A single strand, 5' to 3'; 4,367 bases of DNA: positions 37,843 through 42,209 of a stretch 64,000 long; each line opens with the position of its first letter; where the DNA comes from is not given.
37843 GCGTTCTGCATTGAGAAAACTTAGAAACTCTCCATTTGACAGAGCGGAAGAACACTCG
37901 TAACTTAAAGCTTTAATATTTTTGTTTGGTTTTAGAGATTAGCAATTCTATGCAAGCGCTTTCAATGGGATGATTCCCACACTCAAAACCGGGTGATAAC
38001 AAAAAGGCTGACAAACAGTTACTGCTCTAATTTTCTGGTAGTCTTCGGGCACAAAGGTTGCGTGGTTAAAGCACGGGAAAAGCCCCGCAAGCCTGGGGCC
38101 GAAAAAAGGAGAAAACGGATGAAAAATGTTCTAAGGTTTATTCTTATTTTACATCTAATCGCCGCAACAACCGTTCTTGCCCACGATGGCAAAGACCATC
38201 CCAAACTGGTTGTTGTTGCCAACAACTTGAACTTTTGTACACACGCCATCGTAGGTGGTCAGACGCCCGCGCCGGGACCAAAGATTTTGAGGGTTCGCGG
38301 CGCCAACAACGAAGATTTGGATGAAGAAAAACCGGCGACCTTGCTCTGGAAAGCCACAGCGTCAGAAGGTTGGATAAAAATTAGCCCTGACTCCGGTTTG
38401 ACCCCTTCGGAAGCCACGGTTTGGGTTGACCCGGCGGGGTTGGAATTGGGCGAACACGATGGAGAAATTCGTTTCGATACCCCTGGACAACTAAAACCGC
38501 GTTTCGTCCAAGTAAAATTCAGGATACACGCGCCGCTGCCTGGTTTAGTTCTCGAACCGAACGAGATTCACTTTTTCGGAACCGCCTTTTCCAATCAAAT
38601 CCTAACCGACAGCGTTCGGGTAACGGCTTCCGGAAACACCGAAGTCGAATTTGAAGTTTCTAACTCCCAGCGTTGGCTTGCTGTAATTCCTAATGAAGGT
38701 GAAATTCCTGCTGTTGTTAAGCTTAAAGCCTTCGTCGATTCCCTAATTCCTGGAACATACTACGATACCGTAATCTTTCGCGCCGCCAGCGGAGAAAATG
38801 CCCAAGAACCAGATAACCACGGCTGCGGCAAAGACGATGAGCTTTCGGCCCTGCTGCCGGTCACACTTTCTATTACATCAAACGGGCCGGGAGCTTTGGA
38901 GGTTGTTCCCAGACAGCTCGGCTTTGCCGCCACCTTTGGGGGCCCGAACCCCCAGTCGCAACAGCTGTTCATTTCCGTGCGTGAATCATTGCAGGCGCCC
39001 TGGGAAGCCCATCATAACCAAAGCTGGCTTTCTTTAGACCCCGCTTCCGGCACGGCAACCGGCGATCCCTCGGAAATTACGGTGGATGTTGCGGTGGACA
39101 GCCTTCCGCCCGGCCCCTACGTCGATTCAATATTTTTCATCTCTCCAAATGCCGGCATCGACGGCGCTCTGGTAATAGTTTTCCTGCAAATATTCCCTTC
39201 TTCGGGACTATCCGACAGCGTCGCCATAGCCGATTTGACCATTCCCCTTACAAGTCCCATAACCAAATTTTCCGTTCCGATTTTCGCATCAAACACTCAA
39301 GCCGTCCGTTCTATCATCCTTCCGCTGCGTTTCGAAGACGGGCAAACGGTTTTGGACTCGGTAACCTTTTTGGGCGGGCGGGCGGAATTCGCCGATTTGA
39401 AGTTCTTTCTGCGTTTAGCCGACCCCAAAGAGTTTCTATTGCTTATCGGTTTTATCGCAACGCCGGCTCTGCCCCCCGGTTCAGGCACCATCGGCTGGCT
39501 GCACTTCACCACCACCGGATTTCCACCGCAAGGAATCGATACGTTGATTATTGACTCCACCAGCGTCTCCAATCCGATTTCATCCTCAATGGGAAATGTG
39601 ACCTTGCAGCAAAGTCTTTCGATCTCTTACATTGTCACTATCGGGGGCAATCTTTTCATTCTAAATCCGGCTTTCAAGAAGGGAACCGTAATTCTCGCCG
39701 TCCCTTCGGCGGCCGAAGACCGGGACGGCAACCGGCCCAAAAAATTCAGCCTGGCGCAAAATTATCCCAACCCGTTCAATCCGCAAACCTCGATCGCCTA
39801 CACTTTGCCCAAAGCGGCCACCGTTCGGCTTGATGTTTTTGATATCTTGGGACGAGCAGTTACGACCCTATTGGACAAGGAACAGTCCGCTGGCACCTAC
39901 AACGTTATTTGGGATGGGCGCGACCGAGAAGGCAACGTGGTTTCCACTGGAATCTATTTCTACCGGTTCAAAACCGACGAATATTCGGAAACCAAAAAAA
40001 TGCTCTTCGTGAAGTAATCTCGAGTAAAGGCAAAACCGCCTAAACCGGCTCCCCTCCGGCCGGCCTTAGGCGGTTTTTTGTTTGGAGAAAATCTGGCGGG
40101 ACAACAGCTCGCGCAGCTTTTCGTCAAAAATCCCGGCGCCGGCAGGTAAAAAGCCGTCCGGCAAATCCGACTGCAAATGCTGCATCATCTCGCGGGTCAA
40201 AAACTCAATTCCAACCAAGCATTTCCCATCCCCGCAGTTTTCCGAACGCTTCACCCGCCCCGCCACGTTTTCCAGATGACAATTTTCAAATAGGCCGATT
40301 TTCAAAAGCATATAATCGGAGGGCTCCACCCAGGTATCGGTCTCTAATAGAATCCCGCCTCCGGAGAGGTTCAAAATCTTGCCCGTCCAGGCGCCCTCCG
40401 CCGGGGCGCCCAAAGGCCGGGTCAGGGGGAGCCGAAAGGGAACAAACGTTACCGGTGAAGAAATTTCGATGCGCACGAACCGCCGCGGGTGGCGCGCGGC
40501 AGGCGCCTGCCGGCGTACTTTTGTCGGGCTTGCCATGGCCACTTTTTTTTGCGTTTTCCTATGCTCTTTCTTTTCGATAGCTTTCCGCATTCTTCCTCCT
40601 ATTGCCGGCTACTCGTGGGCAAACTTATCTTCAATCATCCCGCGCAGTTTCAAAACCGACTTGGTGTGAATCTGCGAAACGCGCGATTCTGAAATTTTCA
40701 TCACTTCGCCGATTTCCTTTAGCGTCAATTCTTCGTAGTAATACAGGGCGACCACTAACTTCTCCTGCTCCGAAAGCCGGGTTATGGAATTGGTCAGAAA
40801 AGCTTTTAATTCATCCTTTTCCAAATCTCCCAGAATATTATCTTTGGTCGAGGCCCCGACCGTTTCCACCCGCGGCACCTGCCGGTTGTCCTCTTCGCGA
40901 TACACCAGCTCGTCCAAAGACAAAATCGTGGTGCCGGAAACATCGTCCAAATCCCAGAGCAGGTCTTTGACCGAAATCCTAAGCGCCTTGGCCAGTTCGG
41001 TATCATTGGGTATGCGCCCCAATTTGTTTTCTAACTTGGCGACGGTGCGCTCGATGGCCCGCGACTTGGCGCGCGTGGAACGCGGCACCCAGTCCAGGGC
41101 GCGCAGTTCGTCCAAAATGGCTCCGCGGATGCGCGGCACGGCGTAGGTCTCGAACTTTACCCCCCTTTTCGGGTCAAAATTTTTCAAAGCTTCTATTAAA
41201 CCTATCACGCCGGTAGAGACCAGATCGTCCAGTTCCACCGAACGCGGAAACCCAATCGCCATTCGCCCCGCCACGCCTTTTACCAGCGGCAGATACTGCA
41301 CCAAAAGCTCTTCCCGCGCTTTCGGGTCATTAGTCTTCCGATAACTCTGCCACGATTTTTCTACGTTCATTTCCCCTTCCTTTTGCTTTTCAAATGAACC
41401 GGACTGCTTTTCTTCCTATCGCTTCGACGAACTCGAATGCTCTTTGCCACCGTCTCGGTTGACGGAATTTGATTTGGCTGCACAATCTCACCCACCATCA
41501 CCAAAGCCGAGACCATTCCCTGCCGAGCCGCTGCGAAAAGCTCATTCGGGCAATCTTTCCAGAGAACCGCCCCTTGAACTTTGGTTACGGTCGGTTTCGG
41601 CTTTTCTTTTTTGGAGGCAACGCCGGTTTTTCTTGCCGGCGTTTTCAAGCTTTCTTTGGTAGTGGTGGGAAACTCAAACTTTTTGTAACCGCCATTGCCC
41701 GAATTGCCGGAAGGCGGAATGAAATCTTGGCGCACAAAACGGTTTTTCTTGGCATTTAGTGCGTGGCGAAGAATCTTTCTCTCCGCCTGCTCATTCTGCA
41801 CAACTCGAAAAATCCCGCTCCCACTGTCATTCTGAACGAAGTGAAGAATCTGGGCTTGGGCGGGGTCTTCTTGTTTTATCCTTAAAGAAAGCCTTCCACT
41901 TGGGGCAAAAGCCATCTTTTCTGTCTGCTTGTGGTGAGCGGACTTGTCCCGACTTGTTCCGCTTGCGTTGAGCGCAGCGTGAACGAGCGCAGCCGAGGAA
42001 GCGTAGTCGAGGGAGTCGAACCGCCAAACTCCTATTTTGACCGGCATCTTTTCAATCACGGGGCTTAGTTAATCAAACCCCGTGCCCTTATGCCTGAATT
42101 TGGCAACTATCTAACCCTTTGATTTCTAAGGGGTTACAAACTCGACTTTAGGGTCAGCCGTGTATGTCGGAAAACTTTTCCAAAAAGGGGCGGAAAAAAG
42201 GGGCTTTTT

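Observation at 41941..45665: Solitary type IIG restriction-modification gene bracketed by copies of an interspersed repeat: a likely inserted defence islet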

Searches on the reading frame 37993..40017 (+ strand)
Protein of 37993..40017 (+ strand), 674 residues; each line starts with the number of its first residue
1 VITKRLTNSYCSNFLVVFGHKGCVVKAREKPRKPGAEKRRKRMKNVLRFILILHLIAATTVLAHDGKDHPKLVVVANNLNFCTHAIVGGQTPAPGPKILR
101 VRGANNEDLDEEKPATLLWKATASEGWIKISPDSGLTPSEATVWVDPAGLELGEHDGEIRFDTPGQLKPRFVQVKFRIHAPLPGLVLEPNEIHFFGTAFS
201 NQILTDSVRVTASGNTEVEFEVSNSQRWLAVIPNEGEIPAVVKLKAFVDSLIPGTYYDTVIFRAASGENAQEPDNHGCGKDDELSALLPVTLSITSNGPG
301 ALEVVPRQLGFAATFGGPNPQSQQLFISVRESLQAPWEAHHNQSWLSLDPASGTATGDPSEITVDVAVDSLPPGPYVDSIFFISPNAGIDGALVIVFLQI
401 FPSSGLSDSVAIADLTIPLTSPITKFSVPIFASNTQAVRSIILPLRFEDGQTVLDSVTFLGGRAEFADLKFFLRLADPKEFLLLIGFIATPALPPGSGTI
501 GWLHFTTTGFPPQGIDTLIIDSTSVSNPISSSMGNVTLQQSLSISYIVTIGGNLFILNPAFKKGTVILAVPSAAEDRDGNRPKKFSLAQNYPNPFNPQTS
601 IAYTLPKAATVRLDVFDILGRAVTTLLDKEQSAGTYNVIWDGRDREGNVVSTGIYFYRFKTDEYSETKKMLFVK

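Call 10: search_protein_families(library=pfam, proteins=[window:37993-40017:+], max_evalue=0.01)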
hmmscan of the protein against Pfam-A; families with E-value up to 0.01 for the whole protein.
window:37993-40017:+ (674 aa): 6 families
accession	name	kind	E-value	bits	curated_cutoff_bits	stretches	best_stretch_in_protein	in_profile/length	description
PF19190.6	BACON_2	-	2.8e-18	66.1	25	3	302-384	2-83/94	Viral BACON domain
PF13860.13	FlgD_ig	-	4.1e-11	43.1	27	1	599-656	12-70/79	FlgD Ig-like domain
PF18962.6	Por_Secre_tail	-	2.5e-07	31.3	27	1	591-670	2-73/75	Secretion system C-terminal sorting domain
PF22076.2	Cep192_D6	-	2.2e-05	25.1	35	0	188-244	7-62/101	Cep192 domain 6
PF13585.12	CHU_C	-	0.00054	20.5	27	1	608-669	26-80/86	CHU_C Type IX secretion signal domain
PF13004.13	BACON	-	0.0025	18.2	25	0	336-367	2-31/61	Putative binding domain, N-terminal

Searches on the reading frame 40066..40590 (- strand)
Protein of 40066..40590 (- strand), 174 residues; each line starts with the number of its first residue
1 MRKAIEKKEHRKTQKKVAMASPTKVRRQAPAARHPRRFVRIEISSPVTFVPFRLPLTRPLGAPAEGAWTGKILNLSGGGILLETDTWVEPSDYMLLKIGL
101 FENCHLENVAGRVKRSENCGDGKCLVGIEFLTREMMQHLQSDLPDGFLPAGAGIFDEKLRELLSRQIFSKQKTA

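Call 10: search_protein_families(library=pfam, proteins=[window:40066-40590:-], max_evalue=0.01)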
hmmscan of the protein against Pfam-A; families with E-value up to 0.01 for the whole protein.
window:40066-40590:- (174 aa): 1 family
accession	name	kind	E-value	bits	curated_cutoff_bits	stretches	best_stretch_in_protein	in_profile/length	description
PF07238.19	PilZ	-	9.1e-10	39.2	22.5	1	36-140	3-97/102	PilZ domain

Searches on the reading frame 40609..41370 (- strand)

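Call 10: search_protein_families(library=pfam, proteins=[window:40609-41370:-], max_evalue=0.01)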
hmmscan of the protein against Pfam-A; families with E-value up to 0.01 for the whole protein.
window:40609-41370:- (253 aa): 5 families
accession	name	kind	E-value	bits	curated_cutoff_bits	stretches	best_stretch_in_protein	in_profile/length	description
PF04542.20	Sigma70_r2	-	2.7e-19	69.2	24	1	24-94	3-70/71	Sigma-70 region 2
PF04545.22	Sigma70_r4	-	2.7e-17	62.5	24.1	1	198-243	4-49/50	Sigma-70, region 4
PF04539.22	Sigma70_r3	-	8.6e-09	35.8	25.3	1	103-154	3-54/78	Sigma-70 region 3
PF08281.18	Sigma70_r4_2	-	5e-07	29.7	25.7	1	195-233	7-45/54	Sigma-70, region 4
PF13384.12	HTH_23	-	0.00061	20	24.6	1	199-235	2-38/50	Homeodomain-like domain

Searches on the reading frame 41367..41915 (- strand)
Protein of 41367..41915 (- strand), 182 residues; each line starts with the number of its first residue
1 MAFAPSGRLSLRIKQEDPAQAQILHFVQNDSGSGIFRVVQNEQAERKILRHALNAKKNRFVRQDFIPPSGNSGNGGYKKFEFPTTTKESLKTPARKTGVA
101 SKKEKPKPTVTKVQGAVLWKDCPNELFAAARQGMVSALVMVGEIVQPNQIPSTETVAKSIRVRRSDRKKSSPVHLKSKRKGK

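Call 40: search_protein_families(library=pfam, proteins=[window:41367-41915:-], max_evalue=0.01)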
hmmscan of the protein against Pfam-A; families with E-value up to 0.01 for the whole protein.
window:41367-41915:- (182 aa): 0 families

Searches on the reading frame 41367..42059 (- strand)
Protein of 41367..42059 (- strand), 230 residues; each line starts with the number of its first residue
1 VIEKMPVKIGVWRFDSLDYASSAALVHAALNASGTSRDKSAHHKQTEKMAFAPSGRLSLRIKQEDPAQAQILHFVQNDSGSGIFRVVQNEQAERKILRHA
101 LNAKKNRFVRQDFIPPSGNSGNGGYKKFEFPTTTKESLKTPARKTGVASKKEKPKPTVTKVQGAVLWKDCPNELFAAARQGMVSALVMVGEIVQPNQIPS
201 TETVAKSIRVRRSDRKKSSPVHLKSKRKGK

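Call 10: search_protein_families(library=pfam, proteins=[window:41367-42059:-], max_evalue=0.01)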
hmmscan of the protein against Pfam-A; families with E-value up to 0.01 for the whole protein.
window:41367-42059:- (230 aa): 0 families

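Call 42: search_protein_families(library=ncbifam, proteins=[window:41367-42059:-], max_evalue=0.001)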
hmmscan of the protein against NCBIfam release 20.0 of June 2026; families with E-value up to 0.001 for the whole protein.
window:41367-42059:- (230 aa): 0 families
